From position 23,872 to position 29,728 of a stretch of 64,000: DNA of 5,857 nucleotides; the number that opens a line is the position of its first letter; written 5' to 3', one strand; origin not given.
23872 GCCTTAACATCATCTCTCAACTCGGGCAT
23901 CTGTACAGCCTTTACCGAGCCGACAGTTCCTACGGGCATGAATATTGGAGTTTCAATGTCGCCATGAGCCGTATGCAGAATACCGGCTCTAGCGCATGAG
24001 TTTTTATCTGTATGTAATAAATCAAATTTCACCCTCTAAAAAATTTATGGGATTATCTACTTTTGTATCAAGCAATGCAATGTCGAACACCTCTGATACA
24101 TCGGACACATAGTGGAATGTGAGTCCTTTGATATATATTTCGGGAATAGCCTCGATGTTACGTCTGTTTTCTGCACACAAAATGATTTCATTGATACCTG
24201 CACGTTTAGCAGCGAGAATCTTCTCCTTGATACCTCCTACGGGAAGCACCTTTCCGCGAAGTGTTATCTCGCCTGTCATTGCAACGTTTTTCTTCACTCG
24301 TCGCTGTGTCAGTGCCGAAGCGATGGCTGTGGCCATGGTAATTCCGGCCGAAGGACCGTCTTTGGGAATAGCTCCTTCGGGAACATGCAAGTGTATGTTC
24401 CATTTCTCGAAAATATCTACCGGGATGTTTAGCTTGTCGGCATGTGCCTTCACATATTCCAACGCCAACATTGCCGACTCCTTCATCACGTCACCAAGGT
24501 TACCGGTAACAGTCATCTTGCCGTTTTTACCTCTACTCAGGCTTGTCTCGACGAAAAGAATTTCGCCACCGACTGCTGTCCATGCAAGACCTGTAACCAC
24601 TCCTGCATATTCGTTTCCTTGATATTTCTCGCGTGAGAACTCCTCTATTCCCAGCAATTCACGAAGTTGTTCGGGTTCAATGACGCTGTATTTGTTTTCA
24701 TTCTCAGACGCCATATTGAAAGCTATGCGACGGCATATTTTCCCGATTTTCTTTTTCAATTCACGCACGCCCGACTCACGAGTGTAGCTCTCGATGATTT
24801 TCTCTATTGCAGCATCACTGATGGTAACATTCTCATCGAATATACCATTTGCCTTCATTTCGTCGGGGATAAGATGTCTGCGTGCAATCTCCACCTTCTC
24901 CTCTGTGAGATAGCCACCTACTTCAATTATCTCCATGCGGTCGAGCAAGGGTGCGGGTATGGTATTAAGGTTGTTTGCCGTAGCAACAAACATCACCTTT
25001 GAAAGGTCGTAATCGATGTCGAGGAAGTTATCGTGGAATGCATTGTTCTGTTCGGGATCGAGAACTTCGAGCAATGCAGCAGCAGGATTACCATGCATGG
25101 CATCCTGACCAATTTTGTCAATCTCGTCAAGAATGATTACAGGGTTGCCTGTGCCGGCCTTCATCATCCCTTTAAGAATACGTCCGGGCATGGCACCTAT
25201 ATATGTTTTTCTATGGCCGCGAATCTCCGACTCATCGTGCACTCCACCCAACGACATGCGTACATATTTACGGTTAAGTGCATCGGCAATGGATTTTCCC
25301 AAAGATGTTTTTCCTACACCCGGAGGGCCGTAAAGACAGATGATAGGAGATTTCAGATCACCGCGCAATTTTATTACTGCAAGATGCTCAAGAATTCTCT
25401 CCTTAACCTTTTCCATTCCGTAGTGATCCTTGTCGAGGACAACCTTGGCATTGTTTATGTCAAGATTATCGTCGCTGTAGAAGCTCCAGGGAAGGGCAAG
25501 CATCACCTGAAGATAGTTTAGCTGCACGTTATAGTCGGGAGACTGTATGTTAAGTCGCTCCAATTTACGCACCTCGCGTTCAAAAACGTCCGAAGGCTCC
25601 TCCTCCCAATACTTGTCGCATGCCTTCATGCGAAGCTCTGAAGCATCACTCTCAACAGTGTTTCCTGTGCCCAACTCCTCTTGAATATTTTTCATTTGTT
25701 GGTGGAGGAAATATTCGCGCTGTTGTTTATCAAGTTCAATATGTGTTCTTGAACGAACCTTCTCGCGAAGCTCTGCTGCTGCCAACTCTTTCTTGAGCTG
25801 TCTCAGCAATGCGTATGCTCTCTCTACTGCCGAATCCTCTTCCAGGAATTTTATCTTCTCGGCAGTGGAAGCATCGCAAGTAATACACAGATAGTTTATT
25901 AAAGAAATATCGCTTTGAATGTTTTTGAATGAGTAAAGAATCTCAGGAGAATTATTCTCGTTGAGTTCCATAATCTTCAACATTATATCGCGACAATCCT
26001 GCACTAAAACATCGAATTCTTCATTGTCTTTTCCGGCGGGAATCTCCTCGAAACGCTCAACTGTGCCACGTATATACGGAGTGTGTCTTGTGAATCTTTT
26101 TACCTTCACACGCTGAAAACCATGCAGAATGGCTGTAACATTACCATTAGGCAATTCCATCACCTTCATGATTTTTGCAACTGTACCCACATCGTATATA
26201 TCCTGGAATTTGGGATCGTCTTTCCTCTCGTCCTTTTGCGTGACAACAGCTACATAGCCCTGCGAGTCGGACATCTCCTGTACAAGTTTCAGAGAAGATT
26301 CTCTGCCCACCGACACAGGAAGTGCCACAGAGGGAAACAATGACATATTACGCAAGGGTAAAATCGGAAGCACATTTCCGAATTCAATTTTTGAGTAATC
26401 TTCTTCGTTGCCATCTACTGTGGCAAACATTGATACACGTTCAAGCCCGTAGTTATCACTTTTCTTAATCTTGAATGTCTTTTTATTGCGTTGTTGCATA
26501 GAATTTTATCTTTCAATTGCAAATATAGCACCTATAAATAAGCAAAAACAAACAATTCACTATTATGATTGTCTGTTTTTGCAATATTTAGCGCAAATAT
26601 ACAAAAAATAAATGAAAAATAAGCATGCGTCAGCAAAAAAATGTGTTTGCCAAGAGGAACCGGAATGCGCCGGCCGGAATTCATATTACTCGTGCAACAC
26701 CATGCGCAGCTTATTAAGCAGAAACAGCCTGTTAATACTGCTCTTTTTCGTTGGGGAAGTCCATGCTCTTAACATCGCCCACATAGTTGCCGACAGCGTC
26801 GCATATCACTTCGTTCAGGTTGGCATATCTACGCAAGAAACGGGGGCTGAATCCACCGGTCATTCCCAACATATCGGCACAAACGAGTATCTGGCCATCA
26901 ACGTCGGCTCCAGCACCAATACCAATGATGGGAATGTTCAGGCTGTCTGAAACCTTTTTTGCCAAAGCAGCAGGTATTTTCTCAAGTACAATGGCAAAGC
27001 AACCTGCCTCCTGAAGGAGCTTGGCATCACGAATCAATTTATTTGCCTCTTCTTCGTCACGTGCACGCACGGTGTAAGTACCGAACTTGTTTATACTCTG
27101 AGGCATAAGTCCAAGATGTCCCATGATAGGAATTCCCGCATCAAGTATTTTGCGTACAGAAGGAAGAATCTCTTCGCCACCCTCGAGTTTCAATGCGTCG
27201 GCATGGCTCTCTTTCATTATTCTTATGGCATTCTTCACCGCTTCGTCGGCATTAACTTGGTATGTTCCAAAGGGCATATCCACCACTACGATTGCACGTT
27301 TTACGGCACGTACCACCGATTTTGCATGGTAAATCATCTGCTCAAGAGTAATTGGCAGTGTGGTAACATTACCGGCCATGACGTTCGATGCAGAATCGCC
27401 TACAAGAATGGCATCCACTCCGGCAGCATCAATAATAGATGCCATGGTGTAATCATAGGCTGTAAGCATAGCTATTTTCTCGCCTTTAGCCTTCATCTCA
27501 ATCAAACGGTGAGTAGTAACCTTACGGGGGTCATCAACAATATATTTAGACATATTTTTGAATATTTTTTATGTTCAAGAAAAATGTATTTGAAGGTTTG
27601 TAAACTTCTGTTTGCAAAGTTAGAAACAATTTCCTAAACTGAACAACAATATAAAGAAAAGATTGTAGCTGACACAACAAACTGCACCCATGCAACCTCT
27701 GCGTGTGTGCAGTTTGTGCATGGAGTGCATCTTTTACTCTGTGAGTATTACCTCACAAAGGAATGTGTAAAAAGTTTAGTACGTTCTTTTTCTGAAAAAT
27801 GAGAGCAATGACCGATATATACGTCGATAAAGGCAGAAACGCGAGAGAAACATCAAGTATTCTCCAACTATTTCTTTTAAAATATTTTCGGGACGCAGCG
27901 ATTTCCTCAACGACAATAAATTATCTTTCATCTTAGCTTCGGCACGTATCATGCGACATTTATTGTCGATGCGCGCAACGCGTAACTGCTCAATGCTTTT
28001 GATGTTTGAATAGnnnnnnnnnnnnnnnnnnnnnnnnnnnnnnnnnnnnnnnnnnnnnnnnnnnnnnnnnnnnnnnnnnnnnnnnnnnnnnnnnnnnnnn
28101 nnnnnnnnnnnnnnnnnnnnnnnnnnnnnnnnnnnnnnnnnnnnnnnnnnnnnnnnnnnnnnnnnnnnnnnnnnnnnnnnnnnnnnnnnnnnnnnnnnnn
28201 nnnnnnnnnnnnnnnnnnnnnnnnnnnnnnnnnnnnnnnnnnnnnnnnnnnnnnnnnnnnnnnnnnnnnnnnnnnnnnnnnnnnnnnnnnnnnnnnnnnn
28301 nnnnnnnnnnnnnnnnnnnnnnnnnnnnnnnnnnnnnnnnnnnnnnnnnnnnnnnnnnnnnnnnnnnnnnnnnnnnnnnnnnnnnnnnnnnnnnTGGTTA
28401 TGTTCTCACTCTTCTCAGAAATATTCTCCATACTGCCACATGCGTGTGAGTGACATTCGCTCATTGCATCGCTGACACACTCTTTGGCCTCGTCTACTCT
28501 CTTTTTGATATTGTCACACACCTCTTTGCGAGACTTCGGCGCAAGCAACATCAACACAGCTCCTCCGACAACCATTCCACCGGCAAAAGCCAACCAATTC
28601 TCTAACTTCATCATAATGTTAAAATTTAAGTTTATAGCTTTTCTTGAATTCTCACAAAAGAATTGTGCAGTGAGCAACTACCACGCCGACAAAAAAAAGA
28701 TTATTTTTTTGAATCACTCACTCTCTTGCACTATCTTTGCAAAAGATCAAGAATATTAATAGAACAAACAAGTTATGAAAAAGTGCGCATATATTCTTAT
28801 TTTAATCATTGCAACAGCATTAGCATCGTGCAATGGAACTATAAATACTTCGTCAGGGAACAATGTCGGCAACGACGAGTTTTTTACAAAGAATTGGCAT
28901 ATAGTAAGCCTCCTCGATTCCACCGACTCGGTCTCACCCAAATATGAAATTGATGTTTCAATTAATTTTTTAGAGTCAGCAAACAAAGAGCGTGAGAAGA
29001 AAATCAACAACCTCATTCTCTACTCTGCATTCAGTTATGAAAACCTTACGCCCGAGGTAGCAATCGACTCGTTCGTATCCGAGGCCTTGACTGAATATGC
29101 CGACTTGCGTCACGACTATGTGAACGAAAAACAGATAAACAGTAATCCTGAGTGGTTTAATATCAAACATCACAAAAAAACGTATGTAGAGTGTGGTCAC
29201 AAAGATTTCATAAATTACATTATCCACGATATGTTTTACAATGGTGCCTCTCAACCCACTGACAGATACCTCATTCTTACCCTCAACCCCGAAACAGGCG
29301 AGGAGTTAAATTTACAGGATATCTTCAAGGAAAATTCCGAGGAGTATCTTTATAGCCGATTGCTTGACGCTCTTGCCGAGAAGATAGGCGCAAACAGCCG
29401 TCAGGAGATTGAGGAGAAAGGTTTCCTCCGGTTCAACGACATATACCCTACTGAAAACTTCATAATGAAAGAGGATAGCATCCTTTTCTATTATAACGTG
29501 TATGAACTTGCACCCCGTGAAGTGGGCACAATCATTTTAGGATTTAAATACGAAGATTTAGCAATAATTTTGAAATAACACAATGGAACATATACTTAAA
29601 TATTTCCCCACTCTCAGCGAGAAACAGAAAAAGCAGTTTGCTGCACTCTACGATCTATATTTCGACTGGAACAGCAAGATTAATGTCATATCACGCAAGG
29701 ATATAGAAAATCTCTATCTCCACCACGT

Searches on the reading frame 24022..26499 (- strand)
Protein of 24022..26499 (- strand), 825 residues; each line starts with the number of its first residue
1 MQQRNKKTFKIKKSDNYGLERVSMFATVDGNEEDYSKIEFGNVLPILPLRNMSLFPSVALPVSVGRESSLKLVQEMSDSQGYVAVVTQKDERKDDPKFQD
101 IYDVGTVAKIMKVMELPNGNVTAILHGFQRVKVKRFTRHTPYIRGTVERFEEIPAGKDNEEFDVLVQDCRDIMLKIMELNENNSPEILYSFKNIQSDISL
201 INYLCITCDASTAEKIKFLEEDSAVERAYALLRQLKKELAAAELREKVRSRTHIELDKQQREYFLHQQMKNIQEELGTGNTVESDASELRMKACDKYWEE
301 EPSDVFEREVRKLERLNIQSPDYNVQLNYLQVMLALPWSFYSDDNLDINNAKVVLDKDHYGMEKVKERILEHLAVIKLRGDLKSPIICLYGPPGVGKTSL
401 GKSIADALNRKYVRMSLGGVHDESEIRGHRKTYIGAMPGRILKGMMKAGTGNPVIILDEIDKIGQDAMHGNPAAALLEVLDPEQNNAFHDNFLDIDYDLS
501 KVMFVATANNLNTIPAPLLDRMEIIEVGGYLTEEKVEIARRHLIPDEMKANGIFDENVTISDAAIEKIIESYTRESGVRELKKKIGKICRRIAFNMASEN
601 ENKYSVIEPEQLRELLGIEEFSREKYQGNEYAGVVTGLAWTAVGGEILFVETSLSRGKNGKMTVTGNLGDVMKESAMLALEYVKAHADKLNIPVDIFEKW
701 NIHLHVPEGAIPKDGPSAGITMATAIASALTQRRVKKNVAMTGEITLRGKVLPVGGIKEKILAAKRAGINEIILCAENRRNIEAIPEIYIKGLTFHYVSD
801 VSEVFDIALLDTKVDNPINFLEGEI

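Call 13: search_protein_families(library=pfam, proteins=[window:24022-26499:-], max_evalue=0.00001)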
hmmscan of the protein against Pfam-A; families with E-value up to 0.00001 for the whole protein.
window:24022-26499:- (825 aa): 6 families
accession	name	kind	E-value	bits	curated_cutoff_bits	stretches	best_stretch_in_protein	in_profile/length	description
PF05362.19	Lon_C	-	1.5e-83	279.8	21.1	1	607-810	2-204/205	Lon protease (S16) C-terminal proteolytic domain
PF02190.22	LON_substr_bdg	-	1.7e-42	146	28.7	1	43-237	1-200/200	ATP-dependent protease La (LON) substrate-binding domain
PF00004.35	AAA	-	3.2e-26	92.8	21.2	1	387-525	1-126/131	ATPase family associated with various cellular activities (AAA)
PF22667.2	Lon_lid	-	2.2e-20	72.5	27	1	549-602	1-54/57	Lon protease AAA+ ATPase lid domain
PF07728.20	AAA_5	-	2.9e-10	40.7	22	1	387-522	2-139/139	AAA domain (dynein-related subfamily)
PF13541.12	ChlI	-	8.1e-09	35.9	27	1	650-778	1-121/121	Subunit ChlI of Mg-chelatase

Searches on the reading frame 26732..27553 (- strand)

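Call 13: search_protein_families(library=pfam, proteins=[window:26732-27553:-], max_evalue=0.00001)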
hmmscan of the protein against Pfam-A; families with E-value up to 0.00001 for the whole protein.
window:26732-27553:- (273 aa): 2 families
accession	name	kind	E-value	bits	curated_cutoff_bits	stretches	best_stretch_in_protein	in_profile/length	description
PF02548.21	Pantoate_transf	-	1.3e-113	379.2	28.7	1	11-269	1-259/259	Ketopantoate hydroxymethyltransferase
PF13714.12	PEP_mutase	-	2.6e-06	27.7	31.5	1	19-125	3-106/240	Phosphoenolpyruvate phosphomutase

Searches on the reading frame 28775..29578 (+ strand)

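Call 13: search_protein_families(library=pfam, proteins=[window:28775-29578:+], max_evalue=0.00001)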
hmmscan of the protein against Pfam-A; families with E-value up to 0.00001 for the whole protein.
window:28775-29578:+ (267 aa): 1 family
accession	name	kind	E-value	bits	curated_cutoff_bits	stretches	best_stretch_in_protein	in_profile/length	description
PF11738.13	DUF3298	-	5.1e-12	47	24.1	1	181-255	1-79/84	Protein of unknown function (DUF3298)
